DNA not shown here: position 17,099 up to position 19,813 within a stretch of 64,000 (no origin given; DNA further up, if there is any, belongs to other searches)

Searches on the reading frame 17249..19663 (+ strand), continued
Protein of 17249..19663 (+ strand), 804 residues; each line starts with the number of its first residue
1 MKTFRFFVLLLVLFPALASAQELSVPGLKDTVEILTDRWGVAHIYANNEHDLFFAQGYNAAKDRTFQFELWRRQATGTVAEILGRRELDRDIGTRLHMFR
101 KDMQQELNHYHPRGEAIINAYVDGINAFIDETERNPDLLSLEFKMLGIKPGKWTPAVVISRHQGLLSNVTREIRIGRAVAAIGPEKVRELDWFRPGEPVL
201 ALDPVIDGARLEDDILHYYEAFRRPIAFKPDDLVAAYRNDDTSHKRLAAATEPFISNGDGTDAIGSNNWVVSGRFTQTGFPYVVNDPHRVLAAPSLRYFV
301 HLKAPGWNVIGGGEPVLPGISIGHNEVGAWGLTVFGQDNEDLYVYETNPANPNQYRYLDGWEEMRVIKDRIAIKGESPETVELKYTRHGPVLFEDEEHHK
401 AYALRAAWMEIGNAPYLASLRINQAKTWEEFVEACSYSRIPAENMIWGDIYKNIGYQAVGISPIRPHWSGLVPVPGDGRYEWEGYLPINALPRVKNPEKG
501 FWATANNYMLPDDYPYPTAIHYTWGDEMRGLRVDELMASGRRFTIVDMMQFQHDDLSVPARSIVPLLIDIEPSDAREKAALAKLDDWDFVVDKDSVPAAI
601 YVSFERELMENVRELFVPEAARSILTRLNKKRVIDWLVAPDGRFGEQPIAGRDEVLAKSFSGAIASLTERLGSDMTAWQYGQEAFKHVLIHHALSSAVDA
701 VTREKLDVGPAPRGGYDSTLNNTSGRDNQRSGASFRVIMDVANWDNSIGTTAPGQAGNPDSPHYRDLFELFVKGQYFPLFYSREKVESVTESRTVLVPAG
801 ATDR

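Call 23: find_encoding_contigs(protein=P0001, flank=10000, max_places=2)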
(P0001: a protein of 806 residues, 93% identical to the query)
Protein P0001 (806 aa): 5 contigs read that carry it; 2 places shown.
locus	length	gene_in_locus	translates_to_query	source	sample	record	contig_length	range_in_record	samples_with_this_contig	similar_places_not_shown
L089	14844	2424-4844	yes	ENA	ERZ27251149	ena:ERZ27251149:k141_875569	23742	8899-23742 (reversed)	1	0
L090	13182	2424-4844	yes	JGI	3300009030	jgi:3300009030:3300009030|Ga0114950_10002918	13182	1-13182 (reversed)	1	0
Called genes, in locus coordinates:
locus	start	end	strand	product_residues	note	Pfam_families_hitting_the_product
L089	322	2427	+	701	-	PF26549:Tricorn_N, PF26550:Tricorn_2nd (weak), PF07676:PD40 (weak), PF00930:DPPIV_N, PF02129:Peptidase_S15 (faint), PF20434:BD-FAE, PF01738:DLH, PF00326:Peptidase_S9, +1 more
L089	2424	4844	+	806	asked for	PF01804:Penicil_amidase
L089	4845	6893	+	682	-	PF02897:Peptidase_S9_N, PF00326:Peptidase_S9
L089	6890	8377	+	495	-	PF00675:Peptidase_M16 (weak), PF05193:Peptidase_M16_C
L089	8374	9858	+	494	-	PF00675:Peptidase_M16 (weak), PF05193:Peptidase_M16_C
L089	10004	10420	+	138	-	-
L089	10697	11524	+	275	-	PF00581:Rhodanese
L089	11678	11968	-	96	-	PF14384:BrnA_antitoxin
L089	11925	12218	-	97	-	PF04365:BrnT_toxin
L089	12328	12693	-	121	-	PF02687:FtsX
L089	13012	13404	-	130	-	-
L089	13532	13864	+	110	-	PF04255:DUF433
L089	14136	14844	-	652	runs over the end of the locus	PF00724:Oxidored_FMN, PF03486:HI0933_like (weak), PF07992:Pyr_redox_2, PF00070:Pyr_redox (weak), PF01266:DAO (faint), PF12831:FAD_oxidored, PF13450:NAD_binding_8 (weak)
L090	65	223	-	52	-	-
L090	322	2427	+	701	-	PF26549:Tricorn_N, PF26550:Tricorn_2nd (weak), PF07676:PD40 (weak), PF00930:DPPIV_N, PF02129:Peptidase_S15 (faint), PF20434:BD-FAE, PF01738:DLH, PF00326:Peptidase_S9, +1 more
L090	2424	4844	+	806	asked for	PF01804:Penicil_amidase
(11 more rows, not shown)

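Call 34: search_protein_families(library=pfam, proteins=[L041:9463-9885:+, L042:9936-11396:+, L041:14261-14896:+, L035:14000-15508:+, L035:12898-13974:-, L004:12363-13385:+, L004:7998-9497:-, L009:7338-8660:+, L009:14489-15883:-, L086:12468-12836:+], max_evalue=0.0001)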
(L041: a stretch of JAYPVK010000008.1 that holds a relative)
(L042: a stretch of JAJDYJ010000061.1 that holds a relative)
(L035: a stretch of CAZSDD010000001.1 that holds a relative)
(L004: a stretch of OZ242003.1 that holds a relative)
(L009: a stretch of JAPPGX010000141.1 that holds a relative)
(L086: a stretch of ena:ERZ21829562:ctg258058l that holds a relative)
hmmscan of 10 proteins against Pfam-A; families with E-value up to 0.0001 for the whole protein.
L041:9463-9885:+ (141 aa): 2 families
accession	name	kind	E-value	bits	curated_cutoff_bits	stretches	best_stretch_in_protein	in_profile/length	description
PF10000.15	ACT_3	-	1.8e-20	73.1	25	1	11-81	1-70/70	ACT domain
PF13840.12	ACT_7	-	6.7e-13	48.7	27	1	83-138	7-65/65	ACT domain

L042:9936-11396:+ (487 aa): 1 family
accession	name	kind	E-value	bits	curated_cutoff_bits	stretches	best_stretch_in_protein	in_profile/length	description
PF04909.20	Amidohydro_2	-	4e-13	50.2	26.4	1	222-438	91-288/289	Amidohydrolase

L041:14261-14896:+ (212 aa): 1 family
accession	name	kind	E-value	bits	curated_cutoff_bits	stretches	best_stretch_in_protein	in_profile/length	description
PF22741.1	PTP-NADK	-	7.9e-06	25.8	27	1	56-154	25-126/163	DSP-PTPase phosphatase fused to NAD+ Kinase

L035:14000-15508:+ (503 aa): 2 families
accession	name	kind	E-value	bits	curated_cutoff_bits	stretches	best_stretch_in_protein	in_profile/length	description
PF19276.4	HD_assoc_2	-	3e-18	66.5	23.1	1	253-433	1-162/222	HD associated region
PF01966.28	HD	-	2.4e-06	28.2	22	1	118-191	1-66/116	HD domain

L035:12898-13974:- (359 aa): 2 families
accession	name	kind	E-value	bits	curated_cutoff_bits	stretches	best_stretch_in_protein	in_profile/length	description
PF02151.25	UVR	-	8.4e-07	29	21.5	1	217-248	4-35/36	UvrB/uvrC motif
PF01541.30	GIY-YIG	-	3.6e-05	24.4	22.6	1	19-93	2-78/78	GIY-YIG catalytic domain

L004:12363-13385:+ (341 aa): 7 families
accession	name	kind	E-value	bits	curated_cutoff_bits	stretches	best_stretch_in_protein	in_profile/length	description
PF20434.5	BD-FAE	-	7.1e-59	199.3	26.8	1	88-288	1-215/215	BD-FAE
PF07859.19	Abhydrolase_3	-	5.1e-26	92.2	25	1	103-306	1-207/210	alpha/beta hydrolase fold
PF00326.27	Peptidase_S9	-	1.2e-17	64.6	22.6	1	216-326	95-208/213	Prolyl oligopeptidase family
PF00135.34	COesterase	-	1.3e-10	41.3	27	1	89-198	89-209/515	Carboxylesterase family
PF02230.22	Abhydrolase_2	-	1.4e-07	32.1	23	0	264-310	158-204/217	Phospholipase/Carboxylesterase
PF08386.16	Abhydrolase_4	-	1.5e-06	28.7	21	1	256-326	28-93/103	TAP-like protein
PF01738.24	DLH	-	8.1e-06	26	21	1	235-313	129-194/217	Dienelactone hydrolase family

L004:7998-9497:- (500 aa): 0 families

L009:7338-8660:+ (441 aa): 0 families

L009:14489-15883:- (465 aa): 1 family
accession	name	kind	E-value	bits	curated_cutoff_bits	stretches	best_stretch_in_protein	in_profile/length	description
PF01554.23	MatE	-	1.5e-59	200.7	24.9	2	277-425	14-161/161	MatE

L086:12468-12836:+ (123 aa): 1 family
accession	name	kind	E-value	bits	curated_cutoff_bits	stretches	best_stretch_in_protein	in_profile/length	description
PF01243.27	PNPOx_N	-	2.1e-07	31.8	28.1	1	8-122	12-112/120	Pyridoxamine 5'-phosphate oxidase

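Call 36: find_related_loci(query=window:17249-19660:+, collection=metagenome_contigs, flank=8000)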
Query window:17249-19660:+ (804 aa) in metagenome_contigs; peptide patterns used: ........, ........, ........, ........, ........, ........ (x = any residue, [..] = any of these).
133 stretches matched a pattern; 106 encode a relative of the query (tblastn E <= 1e-3); the best 80 are kept; 80 distinct loci.
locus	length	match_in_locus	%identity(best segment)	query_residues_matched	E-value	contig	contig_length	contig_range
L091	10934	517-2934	93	1-804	0e+0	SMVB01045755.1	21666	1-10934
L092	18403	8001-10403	77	5-804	0e+0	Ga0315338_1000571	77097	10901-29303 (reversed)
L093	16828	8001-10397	73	4-802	0e+0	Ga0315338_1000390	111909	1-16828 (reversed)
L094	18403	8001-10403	71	1-804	0e+0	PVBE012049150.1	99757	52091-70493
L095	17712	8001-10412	70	1-804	0e+0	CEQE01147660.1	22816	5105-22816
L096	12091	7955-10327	69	7-799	0e+0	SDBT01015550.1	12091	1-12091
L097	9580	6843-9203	65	13-799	0e+0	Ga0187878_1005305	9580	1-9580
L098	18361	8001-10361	65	16-802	0e+0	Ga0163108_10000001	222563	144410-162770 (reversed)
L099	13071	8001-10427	63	1-802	0e+0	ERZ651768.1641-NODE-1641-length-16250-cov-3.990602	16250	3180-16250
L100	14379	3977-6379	64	7-802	0e+0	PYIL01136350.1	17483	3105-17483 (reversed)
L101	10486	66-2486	63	1-798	0e+0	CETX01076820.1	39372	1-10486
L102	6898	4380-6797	63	1-799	0e+0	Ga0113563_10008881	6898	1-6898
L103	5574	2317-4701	63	6-798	0e+0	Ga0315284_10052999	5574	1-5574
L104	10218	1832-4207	62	7-798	0e+0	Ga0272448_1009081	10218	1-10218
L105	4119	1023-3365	64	18-798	0e+0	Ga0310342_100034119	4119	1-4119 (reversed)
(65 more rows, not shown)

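Call 50: find_encoding_contigs(protein=window:17249-19663:+, flank=3000, max_places=3)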
Protein window:17249-19663:+ (804 aa): 8 contigs read that carry it; 1 place shown.
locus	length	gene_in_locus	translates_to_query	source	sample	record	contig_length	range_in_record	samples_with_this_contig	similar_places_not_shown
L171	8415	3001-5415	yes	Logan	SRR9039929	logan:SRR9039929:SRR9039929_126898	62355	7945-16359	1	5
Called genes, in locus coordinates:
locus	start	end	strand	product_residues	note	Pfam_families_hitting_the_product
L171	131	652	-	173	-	-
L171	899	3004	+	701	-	PF07676:PD40 (faint), PF26549:Tricorn_N, PF26550:Tricorn_2nd (weak), PF00930:DPPIV_N, PF01738:DLH, PF02129:Peptidase_S15 (faint), PF20434:BD-FAE, PF00326:Peptidase_S9, +1 more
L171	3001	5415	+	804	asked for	PF01804:Penicil_amidase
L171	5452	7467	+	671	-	PF02897:Peptidase_S9_N, PF00326:Peptidase_S9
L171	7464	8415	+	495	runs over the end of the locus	PF00675:Peptidase_M16 (weak), PF05193:Peptidase_M16_C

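Call 62: predict_structure(alignment_id=A1)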
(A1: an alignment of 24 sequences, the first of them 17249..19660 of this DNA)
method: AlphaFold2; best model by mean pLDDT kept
length: 804 residues; sequences in the alignment: 24
mean_pLDDT: 54.9   pTM: 0.52
mean pLDDT of the five models: 54.9, 51.4, 50.9, 48.5, 47.1
residues with pLDDT >= 90: 12; 70-90: 226; 50-70: 168; < 50: 398
segments of 3 or more residues with pLDDT < 50: 1-18, 76-101, 105-113, 159-169, 192-198, 202-225, 253-296, 304-345, 368-383, 386-394, 400-562, 588-590, 714-727, 733-735, 740-742, 802-804
pLDDT, mean of each block of 10 residues (from residue 1): 40 45 81 80 73 75 64 50 40 34 45 55 81 81 78 61 44 66 76 47 43 46 60 87 75 41 34 32 38 48 44 36 34 31 57 66 60 40 48 51 34 29 40 38 33 27 24 33 36 29 32 36 34 34 34 33 65 85 67 69 77 85 68 65 80 90 88 85 65 79 77 46 47 49 52 58 69 61 74 84 43
secondary structure, 60 per line:
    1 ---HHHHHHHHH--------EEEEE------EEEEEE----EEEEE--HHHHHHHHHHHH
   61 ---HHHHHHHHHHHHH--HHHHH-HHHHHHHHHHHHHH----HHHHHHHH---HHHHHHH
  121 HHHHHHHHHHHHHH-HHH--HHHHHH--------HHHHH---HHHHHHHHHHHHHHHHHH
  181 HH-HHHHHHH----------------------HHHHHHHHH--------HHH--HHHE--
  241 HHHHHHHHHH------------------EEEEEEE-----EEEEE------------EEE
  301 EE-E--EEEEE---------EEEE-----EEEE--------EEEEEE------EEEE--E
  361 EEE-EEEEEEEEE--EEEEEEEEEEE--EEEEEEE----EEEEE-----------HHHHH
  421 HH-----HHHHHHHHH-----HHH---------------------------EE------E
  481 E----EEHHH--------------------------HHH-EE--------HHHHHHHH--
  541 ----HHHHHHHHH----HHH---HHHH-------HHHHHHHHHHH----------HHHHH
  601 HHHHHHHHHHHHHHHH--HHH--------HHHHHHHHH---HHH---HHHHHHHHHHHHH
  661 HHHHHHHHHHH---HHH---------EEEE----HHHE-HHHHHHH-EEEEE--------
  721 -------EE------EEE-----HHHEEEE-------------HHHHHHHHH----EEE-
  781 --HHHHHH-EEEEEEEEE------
elements in order (helices of 4 or more, strands of 3 or more residues): H4-12 E21-25 E32-37 E42-46 H49-60 H64-76 H79-83 H85-98 H103-110 H114-134 H141-146 H155-159 H163-182 H184-190 H213-221 H241-250 E269-275 E281-285 E298-302 E307-311 E321-324 E330-333 E342-347 E354-357 E360-363 E365-373 E376-386 E389-395 E400-404 H416-422 H428-436 H531-538 H545-553 H564-567 H575-585 H596-616 H630-638 H648-671 E687-690 H700-706 E708-712 E736-738 E747-750 H764-772 E777-779 H783-788 E790-798
